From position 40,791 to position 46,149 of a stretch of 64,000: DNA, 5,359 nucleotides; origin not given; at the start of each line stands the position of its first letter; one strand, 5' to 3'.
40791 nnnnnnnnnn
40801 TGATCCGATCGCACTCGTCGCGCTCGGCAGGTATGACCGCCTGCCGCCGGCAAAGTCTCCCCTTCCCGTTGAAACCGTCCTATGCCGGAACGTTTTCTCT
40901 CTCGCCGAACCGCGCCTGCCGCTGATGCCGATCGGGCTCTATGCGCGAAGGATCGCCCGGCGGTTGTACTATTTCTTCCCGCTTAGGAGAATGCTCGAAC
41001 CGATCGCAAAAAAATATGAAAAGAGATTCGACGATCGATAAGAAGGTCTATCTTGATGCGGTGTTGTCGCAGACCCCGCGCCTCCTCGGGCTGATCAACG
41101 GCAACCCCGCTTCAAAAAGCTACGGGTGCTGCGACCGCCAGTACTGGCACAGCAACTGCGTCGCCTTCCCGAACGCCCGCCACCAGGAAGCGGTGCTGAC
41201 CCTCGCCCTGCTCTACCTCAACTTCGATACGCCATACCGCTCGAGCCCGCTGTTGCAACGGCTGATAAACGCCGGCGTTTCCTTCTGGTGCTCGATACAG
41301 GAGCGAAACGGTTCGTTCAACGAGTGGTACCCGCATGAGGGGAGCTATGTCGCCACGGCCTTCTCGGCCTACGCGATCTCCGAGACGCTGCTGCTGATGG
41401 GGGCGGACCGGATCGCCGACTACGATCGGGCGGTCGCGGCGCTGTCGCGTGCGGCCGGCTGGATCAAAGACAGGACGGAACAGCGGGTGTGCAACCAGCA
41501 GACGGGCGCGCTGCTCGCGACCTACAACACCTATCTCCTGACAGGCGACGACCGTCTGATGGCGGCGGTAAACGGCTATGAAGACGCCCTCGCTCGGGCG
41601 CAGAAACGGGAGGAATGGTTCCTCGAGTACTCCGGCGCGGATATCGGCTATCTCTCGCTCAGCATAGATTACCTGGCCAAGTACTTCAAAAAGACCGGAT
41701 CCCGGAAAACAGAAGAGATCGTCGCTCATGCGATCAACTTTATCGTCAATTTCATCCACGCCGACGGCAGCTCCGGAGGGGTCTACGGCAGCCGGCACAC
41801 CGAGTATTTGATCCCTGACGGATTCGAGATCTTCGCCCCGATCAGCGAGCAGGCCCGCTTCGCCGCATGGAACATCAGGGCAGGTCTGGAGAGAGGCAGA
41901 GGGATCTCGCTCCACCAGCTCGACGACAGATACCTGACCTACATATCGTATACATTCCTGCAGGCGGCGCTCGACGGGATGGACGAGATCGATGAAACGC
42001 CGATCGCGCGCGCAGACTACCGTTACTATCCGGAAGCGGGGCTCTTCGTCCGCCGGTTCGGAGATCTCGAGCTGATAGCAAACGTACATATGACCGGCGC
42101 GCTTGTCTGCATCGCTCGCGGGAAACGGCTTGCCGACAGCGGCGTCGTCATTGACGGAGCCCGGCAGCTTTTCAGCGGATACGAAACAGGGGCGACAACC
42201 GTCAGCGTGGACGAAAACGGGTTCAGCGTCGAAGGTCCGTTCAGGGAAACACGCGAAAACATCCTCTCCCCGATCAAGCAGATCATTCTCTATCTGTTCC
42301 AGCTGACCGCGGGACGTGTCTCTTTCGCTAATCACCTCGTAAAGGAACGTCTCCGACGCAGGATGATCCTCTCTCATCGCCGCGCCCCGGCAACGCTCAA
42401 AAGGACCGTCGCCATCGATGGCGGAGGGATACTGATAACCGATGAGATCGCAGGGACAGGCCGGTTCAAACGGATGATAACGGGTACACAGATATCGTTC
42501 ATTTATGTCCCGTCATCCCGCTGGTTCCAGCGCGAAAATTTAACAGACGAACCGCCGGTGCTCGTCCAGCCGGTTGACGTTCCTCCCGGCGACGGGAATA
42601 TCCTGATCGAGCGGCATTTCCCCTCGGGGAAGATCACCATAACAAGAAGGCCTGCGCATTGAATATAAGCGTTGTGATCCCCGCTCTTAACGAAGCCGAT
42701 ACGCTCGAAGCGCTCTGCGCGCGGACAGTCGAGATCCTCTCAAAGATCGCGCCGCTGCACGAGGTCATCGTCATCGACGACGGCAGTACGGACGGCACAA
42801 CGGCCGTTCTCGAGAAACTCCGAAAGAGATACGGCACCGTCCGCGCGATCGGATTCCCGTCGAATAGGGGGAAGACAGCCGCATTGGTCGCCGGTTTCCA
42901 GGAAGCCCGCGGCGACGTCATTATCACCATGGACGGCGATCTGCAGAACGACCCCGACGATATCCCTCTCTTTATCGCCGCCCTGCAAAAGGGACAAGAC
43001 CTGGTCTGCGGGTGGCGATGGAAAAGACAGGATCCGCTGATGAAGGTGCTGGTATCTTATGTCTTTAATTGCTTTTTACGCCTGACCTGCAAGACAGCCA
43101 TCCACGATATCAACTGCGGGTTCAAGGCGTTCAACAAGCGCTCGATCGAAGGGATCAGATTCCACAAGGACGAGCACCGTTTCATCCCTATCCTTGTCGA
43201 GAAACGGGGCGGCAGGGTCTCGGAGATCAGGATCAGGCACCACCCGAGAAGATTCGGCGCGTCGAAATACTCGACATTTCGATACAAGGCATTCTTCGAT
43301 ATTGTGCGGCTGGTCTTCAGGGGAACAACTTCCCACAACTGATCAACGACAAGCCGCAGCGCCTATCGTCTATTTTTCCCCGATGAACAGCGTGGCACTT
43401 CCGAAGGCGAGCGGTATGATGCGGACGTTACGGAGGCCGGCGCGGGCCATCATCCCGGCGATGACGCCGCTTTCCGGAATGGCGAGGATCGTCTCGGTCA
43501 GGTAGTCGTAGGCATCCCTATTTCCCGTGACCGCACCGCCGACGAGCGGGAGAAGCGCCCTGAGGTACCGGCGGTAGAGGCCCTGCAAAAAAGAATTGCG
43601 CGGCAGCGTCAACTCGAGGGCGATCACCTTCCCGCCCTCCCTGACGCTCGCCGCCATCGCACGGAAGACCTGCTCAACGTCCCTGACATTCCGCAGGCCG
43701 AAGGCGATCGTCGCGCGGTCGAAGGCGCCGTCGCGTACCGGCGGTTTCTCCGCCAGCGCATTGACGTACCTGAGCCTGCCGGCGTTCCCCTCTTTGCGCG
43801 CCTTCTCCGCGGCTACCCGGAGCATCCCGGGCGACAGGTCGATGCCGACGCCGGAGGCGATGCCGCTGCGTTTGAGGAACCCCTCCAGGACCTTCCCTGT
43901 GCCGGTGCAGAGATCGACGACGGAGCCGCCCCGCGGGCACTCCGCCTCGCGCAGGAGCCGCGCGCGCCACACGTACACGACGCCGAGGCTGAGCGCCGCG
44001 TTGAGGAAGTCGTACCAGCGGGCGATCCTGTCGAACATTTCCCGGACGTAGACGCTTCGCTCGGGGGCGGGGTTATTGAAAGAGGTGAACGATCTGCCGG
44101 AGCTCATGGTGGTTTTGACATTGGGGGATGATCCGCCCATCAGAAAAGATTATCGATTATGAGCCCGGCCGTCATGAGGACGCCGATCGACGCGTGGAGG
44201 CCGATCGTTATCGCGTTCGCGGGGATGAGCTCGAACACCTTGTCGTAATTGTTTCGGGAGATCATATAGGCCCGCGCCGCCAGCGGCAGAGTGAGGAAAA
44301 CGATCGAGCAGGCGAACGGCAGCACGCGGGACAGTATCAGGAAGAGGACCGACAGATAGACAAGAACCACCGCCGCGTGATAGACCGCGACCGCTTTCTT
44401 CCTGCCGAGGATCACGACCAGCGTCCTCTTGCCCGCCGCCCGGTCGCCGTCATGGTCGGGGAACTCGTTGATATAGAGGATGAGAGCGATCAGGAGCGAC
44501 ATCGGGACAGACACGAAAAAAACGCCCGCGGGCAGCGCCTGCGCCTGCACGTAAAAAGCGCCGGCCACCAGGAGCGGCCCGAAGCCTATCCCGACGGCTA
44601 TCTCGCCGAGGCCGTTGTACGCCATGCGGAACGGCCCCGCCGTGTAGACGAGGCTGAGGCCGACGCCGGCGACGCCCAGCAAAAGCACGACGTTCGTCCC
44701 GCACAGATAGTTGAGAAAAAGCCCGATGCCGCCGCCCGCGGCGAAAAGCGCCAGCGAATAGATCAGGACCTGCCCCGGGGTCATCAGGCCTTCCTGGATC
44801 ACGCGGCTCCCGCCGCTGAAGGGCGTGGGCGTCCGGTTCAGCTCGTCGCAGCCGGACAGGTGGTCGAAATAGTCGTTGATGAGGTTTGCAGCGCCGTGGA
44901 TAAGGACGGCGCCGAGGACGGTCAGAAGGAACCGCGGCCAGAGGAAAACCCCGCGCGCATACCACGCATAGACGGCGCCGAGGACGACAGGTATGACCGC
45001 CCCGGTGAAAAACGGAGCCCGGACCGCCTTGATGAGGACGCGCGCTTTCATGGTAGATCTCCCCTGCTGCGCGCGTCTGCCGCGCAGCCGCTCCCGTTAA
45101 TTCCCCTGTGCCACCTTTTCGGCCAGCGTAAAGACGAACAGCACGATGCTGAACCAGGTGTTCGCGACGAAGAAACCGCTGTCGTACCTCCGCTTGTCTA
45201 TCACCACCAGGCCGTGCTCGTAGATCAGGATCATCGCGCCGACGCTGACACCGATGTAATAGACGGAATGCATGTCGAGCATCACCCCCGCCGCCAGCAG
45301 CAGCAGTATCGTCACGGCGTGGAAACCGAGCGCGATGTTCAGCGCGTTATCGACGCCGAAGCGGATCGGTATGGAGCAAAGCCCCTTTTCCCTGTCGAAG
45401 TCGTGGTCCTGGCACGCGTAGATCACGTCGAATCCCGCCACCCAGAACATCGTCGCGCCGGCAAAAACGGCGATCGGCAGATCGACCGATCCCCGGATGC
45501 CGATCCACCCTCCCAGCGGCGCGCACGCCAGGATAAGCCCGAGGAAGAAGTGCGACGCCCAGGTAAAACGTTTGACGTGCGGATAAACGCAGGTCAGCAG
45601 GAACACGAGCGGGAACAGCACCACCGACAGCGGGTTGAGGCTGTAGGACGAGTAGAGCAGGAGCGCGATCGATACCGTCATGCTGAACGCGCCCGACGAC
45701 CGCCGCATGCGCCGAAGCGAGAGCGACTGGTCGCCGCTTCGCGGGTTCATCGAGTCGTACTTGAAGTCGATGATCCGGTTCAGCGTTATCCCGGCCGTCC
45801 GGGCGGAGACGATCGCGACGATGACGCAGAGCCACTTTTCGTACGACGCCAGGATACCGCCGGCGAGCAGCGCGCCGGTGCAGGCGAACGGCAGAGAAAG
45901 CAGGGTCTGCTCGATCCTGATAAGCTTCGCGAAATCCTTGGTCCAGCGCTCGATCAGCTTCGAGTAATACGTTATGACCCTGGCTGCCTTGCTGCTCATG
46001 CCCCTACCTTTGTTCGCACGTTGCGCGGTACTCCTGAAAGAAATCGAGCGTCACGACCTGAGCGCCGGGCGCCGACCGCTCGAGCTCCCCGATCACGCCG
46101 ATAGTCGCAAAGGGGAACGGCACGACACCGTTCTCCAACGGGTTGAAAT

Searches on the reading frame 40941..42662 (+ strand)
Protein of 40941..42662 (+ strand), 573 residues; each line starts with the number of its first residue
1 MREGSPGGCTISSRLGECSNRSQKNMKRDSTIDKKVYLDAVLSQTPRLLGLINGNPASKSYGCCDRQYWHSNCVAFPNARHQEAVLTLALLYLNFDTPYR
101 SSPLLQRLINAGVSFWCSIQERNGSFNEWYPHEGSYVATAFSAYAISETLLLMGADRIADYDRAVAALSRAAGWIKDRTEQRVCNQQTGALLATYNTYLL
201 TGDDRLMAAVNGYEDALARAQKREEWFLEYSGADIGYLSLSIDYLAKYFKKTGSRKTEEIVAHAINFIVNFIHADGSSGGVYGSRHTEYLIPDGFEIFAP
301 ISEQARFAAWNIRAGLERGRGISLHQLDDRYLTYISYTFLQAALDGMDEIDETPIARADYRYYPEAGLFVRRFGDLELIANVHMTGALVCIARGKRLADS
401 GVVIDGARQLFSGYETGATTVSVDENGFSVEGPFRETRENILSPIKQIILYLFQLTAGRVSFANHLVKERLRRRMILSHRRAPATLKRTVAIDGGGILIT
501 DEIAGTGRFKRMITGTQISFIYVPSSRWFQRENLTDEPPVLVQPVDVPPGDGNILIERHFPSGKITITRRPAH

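Call 15: search_protein_families(library=pfam, proteins=[window:40941-42662:+], max_evalue=0.01)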
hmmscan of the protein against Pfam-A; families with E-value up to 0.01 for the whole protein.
window:40941-42662:+ (573 aa): 1 family
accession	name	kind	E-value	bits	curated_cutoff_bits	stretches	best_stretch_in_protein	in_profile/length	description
PF09492.16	Pec_lyase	-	0.0018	18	22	0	109-153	64-109/292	Pectic acid lyase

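Call 16: search_protein_families(library=ncbifam, proteins=[window:40941-42662:+], max_evalue=0.01)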
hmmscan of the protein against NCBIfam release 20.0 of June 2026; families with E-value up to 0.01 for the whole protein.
window:40941-42662:+ (573 aa): 0 families

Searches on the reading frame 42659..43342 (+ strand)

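Call 37: search_protein_families(library=pfam, proteins=[window:42659-43342:+], max_evalue=0.0001)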
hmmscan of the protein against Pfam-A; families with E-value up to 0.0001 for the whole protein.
window:42659-43342:+ (227 aa): 2 families
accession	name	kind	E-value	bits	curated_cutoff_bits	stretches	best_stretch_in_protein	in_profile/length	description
PF00535.33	Glycos_transf_2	-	1.5e-32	113.3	23.3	1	4-161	1-162/168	Glycosyl transferase family 2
PF13641.12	Glyco_tranf_2_3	-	6.5e-10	39.8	27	1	3-112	3-115/230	Glycosyltransferase like family 2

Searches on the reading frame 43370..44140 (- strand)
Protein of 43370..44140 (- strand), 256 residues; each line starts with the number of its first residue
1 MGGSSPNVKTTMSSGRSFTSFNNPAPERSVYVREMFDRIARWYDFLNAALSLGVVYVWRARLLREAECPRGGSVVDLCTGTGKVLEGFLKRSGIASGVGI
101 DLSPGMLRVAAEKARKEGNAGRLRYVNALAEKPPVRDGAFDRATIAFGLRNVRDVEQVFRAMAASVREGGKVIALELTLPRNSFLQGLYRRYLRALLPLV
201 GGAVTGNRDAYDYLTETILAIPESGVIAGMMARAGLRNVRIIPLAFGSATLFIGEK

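Call 37: search_protein_families(library=pfam, proteins=[window:43370-44140:-], max_evalue=0.0001)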
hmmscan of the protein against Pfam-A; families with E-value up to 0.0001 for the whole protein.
window:43370-44140:- (256 aa): 6 families
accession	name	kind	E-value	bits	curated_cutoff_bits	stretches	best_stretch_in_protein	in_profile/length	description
PF01209.24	Ubie_methyltran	-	5.9e-45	153.9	20.1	1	29-256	6-233/233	ubiE/COQ5 methyltransferase family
PF13649.12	Methyltransf_25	-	1.3e-15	58.3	27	1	74-170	1-97/97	Methyltransferase domain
PF08241.18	Methyltransf_11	-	1.9e-14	54.5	21.2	1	76-173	2-94/95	Methyltransferase domain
PF13489.12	Methyltransf_23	-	5e-11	43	27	1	57-192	8-124/164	Methyltransferase domain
PF08242.18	Methyltransf_12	-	1e-08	36.2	30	1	76-171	2-97/98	Methyltransferase domain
PF13847.12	Methyltransf_31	-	3e-05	24.2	27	1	71-175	4-110/145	Methyltransferase domain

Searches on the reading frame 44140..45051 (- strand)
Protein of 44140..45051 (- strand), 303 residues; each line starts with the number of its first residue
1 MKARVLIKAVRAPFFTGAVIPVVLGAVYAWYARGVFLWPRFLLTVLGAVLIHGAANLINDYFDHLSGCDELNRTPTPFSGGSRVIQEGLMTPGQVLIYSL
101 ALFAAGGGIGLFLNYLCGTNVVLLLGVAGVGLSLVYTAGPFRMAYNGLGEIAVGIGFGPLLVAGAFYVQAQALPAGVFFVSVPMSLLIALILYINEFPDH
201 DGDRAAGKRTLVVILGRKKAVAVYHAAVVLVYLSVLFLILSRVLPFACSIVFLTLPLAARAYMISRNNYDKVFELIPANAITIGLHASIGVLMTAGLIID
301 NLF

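Call 37: search_protein_families(library=pfam, proteins=[window:44140-45051:-], max_evalue=0.0001)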
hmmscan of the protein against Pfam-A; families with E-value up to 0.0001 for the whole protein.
window:44140-45051:- (303 aa): 1 family
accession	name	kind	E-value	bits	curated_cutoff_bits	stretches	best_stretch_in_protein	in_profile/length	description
PF01040.23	UbiA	-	7.8e-39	133.9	34.2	1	19-272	2-240/250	UbiA prenyltransferase family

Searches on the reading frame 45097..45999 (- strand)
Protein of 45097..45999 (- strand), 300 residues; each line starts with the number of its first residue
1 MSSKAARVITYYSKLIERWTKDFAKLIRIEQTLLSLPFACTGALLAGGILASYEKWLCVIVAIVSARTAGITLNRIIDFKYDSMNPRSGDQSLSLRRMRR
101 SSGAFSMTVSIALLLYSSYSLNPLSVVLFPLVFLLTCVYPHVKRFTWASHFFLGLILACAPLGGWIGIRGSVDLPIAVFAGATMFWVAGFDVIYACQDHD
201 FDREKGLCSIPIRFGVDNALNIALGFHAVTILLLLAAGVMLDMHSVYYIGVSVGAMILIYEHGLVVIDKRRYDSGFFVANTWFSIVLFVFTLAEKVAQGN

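Call 37: search_protein_families(library=pfam, proteins=[window:45097-45999:-], max_evalue=0.0001)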
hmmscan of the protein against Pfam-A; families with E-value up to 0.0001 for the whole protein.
window:45097-45999:- (300 aa): 1 family
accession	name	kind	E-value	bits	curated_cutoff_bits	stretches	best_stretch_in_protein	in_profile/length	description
PF01040.23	UbiA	-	1.1e-40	139.9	34.2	1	36-281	2-247/250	UbiA prenyltransferase family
